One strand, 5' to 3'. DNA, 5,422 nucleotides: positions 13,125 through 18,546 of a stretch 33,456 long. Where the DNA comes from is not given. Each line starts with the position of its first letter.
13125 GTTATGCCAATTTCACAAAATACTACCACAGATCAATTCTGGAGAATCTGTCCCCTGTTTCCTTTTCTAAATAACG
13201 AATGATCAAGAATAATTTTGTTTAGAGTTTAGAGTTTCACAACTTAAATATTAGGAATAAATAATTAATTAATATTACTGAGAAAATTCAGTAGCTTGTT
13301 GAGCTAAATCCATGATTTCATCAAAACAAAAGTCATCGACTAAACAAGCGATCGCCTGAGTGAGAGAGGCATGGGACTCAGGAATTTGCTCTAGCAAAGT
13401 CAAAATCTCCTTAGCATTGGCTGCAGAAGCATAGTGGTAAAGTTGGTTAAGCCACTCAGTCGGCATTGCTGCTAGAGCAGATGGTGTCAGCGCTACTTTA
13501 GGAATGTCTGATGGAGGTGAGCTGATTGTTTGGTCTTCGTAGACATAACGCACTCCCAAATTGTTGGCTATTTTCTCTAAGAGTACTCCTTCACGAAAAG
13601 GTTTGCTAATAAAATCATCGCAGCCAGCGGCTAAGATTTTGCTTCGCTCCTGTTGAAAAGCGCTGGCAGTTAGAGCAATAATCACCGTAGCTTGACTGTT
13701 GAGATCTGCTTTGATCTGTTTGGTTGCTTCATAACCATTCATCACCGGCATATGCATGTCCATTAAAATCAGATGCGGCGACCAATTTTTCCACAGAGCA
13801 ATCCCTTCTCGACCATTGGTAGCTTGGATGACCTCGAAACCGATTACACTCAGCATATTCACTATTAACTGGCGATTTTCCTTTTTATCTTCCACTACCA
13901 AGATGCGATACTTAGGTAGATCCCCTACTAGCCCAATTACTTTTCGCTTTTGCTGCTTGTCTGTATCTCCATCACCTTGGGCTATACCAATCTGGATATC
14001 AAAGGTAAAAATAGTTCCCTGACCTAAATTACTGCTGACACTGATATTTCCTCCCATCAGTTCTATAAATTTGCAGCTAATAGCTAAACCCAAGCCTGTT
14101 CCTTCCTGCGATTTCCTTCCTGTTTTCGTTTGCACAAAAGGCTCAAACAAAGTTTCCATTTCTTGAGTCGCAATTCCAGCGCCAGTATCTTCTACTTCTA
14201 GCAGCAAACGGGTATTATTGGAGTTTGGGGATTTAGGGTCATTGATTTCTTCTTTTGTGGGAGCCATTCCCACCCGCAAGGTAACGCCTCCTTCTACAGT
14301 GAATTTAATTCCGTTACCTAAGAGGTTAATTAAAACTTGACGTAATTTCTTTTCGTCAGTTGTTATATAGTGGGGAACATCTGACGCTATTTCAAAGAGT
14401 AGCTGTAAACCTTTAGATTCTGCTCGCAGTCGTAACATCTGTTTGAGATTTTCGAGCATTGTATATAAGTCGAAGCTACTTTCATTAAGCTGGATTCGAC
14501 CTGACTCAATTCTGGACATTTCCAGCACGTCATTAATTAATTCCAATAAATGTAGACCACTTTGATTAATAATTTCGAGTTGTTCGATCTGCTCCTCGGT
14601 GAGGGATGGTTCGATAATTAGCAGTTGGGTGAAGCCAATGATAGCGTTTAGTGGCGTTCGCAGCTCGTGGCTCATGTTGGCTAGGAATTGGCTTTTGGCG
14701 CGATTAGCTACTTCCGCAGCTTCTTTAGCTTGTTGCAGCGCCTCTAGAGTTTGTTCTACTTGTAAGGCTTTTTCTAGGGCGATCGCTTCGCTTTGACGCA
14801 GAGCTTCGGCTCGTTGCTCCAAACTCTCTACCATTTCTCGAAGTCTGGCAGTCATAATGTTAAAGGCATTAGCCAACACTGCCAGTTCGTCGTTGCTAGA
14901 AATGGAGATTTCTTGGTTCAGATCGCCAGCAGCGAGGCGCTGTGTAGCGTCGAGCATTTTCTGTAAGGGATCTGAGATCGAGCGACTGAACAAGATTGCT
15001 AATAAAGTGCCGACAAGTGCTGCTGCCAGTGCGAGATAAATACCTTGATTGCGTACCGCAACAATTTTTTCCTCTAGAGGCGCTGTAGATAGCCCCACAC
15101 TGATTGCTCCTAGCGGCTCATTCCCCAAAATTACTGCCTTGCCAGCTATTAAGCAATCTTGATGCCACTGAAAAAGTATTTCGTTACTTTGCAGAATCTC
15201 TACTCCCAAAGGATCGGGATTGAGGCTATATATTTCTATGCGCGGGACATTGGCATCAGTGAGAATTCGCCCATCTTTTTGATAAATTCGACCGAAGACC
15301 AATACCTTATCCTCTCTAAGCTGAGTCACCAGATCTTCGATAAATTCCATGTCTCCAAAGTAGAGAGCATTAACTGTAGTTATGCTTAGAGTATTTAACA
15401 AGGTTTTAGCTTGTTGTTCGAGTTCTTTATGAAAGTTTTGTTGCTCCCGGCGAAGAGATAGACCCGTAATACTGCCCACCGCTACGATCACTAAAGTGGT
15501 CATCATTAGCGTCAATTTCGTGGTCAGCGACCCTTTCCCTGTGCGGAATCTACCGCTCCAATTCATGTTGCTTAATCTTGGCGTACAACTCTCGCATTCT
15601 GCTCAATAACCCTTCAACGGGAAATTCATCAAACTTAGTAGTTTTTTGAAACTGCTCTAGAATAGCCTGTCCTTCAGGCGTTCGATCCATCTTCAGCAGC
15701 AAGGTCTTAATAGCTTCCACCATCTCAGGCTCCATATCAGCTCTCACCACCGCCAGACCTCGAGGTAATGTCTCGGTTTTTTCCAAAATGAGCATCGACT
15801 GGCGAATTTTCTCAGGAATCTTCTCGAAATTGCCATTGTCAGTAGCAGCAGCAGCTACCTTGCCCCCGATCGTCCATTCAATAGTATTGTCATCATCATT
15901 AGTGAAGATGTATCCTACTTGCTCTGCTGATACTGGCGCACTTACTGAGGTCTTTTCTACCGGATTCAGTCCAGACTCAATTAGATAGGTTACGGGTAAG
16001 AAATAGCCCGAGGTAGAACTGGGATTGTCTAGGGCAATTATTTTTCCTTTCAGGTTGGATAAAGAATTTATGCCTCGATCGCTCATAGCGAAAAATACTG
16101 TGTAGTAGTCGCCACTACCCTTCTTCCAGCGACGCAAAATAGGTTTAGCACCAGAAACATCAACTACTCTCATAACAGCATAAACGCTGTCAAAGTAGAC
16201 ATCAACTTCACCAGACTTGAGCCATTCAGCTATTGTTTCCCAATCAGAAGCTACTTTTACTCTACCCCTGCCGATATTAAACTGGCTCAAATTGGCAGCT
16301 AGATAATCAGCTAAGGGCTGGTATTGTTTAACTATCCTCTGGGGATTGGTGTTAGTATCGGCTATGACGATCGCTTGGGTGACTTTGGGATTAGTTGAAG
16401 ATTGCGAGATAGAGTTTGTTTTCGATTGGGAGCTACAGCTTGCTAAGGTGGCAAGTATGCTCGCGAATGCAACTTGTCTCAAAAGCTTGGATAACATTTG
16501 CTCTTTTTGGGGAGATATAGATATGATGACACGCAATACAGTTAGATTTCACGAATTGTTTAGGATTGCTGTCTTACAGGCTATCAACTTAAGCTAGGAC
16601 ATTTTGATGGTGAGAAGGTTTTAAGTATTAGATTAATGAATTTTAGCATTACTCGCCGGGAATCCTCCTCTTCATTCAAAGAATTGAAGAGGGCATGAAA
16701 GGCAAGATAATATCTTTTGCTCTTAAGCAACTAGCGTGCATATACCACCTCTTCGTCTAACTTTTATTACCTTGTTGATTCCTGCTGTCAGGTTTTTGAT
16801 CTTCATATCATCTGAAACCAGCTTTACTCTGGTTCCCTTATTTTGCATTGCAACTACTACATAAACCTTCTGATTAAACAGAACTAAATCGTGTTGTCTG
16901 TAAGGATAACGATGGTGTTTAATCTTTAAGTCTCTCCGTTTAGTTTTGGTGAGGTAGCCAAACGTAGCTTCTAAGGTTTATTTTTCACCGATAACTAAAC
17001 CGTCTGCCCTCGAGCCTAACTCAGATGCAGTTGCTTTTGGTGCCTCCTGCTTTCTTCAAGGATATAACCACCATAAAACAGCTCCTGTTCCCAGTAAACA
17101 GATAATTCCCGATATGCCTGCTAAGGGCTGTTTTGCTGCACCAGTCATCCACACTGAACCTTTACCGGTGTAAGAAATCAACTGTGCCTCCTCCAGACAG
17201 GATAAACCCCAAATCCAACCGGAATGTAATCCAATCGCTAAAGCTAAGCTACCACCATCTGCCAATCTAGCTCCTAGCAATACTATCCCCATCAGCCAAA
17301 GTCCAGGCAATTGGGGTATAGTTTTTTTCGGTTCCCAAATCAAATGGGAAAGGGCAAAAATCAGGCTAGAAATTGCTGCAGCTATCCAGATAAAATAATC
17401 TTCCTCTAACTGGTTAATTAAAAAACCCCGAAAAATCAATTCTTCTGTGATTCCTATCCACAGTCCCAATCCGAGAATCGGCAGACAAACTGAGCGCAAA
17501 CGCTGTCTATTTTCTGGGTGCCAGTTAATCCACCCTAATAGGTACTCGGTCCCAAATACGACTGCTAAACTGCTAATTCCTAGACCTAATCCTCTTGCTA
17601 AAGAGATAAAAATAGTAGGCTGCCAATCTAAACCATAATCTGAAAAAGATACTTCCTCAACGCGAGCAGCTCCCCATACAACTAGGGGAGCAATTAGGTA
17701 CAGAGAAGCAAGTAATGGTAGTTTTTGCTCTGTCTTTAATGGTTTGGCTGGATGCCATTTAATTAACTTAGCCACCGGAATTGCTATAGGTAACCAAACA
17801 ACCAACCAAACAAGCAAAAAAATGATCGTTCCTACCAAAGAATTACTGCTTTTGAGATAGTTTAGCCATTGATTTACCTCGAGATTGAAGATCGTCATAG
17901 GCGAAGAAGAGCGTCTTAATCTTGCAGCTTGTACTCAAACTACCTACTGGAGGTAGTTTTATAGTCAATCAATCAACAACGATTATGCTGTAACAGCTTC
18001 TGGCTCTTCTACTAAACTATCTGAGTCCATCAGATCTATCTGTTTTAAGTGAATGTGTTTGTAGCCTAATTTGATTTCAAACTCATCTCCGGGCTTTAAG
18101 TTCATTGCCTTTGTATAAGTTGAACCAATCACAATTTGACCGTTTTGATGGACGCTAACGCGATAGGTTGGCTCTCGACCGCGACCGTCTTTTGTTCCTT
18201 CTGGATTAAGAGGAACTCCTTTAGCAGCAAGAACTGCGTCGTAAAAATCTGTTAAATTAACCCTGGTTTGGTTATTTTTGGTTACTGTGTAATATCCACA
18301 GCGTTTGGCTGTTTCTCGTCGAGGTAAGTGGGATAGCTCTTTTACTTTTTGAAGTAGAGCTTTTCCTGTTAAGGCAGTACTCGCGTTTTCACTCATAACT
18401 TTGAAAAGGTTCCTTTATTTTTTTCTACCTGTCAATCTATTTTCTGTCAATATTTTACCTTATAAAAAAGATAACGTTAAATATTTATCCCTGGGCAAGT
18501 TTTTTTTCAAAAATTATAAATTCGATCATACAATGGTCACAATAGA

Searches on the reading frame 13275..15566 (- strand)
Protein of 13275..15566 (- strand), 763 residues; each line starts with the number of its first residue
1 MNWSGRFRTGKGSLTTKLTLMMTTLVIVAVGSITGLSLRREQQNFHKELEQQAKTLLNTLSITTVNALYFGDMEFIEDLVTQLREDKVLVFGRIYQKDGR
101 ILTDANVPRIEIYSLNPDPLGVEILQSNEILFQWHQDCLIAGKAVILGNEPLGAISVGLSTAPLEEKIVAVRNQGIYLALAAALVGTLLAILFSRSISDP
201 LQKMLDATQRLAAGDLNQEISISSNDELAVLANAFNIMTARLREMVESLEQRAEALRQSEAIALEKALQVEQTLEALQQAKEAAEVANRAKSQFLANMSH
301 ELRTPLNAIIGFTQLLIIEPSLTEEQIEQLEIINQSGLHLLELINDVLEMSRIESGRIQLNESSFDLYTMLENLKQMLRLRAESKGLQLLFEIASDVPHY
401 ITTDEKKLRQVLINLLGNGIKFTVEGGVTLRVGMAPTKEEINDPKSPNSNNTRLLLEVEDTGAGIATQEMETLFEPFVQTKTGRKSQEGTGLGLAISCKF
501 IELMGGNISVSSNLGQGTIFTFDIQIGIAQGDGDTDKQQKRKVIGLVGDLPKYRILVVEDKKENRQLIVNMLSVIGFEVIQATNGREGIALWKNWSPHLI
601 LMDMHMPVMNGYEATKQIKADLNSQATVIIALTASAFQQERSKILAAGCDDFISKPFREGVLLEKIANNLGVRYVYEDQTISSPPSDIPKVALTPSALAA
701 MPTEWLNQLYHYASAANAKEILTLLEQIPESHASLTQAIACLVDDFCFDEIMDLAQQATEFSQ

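Call 32: search_protein_families(library=pfam, proteins=[window:13275-15566:-], max_evalue=0.00001)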
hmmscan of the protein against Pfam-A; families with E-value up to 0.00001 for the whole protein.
window:13275-15566:- (763 aa): 4 families
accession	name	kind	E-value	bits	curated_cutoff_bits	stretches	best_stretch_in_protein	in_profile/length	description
PF00072.30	Response_reg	-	5.4e-25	88.2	30.2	1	555-666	1-110/111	Response regulator receiver domain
PF02518.31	HATPase_c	-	3.3e-24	85.9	26.4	1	403-525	1-108/111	Histidine kinase-, DNA gyrase B-, and HSP90-like ATPase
PF00512.31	HisKA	-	1.3e-21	76.8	26.9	1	290-356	1-66/66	His Kinase A (phospho-acceptor) domain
PF00672.30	HAMP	-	3.4e-15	56.5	25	1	192-244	1-53/53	HAMP domain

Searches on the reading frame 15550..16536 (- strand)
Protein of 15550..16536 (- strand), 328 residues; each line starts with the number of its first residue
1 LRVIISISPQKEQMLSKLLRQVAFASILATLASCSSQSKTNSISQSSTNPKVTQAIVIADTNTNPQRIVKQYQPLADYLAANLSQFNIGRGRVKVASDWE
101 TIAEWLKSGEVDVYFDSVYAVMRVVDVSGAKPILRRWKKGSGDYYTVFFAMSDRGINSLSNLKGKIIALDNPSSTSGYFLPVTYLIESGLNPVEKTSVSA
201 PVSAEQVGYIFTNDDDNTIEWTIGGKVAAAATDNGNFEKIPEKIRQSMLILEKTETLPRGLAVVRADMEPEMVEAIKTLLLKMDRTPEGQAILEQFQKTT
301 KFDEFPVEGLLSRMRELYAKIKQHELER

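Call 32: search_protein_families(library=pfam, proteins=[window:15550-16536:-], max_evalue=0.00001)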
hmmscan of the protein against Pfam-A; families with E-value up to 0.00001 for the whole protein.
window:15550-16536:- (328 aa): 1 family
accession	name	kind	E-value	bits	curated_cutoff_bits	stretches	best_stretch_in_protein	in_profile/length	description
PF12974.12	Phosphonate-bd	-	2.2e-47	161.9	27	1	62-303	6-235/242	ABC transporter, phosphonate, periplasmic substrate-binding protein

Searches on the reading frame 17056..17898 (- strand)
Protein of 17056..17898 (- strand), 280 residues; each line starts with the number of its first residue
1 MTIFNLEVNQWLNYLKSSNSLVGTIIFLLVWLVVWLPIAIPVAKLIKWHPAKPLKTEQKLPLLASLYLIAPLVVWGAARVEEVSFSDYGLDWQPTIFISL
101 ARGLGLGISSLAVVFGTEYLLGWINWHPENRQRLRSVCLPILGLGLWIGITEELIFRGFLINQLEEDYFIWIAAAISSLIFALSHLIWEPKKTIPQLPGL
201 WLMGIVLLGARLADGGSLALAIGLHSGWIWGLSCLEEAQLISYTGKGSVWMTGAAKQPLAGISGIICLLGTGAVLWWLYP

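Call 32: search_protein_families(library=pfam, proteins=[window:17056-17898:-], max_evalue=0.00001)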
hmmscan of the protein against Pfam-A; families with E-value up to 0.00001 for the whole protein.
window:17056-17898:- (280 aa): 1 family
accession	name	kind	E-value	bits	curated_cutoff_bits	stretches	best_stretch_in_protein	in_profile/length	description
PF02517.21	Rce1-like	-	7.8e-15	55.4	22.4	1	138-228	5-90/93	Type II CAAX prenyl endopeptidase Rce1-like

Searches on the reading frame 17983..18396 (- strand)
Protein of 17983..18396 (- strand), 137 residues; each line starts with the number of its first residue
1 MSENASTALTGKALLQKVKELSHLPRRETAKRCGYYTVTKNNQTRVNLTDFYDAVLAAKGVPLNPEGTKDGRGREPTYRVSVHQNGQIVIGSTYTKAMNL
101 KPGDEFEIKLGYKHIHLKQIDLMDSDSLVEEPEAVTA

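Call 32: search_protein_families(library=pfam, proteins=[window:17983-18396:-], max_evalue=0.00001)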
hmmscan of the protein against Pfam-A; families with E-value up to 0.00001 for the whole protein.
window:17983-18396:- (137 aa): 1 family
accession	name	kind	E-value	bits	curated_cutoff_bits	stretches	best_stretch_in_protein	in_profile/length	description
PF14250.11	AbrB-like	-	2.8e-33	114.3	25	1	50-117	1-70/70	AbrB-like transcriptional regulator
